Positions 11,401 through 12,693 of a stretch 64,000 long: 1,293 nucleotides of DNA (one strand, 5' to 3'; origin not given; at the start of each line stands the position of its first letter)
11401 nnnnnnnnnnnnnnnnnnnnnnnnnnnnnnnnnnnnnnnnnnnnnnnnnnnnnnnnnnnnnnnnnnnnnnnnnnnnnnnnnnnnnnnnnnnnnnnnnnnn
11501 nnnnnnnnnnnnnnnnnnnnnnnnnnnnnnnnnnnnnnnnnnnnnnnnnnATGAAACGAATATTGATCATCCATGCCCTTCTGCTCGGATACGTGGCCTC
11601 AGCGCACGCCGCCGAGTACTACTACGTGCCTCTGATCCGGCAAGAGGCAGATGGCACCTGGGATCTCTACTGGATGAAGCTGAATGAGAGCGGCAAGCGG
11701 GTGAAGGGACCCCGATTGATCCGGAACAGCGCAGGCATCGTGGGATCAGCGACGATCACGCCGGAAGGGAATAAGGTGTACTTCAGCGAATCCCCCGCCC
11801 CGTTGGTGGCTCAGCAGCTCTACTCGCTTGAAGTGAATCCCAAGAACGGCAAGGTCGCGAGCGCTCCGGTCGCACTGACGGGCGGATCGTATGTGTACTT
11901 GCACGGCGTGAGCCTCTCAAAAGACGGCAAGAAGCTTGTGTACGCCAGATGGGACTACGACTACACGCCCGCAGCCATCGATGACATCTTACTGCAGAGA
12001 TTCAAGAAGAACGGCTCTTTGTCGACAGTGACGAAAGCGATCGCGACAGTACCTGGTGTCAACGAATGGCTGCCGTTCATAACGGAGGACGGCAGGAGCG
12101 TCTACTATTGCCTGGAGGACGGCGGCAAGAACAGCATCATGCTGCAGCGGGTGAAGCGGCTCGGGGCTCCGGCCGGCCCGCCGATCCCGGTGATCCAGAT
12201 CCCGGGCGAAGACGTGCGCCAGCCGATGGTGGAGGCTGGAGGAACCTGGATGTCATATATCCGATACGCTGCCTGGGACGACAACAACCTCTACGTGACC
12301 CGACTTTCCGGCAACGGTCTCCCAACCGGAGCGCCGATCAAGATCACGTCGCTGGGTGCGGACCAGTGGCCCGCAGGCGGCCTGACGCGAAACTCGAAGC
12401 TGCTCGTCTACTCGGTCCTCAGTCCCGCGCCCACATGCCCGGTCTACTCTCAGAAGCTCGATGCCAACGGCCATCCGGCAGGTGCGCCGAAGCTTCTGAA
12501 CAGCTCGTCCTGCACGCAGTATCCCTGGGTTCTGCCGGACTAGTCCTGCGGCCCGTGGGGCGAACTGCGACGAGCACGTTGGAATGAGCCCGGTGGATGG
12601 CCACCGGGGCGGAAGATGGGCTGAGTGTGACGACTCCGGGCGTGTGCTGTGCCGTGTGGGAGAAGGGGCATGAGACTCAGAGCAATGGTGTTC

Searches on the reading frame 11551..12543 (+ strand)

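Call 34: search_protein_families(library=pfam, proteins=[window:11551-12543:+], max_evalue=0.001)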
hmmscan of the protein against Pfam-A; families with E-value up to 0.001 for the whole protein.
window:11551-12543:+ (330 aa): 1 family
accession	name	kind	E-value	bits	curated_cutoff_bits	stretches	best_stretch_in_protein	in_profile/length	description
PF07676.18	PD40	-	3.8e-06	27.2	20.9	0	119-133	13-27/38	WD40-like Beta Propeller Repeat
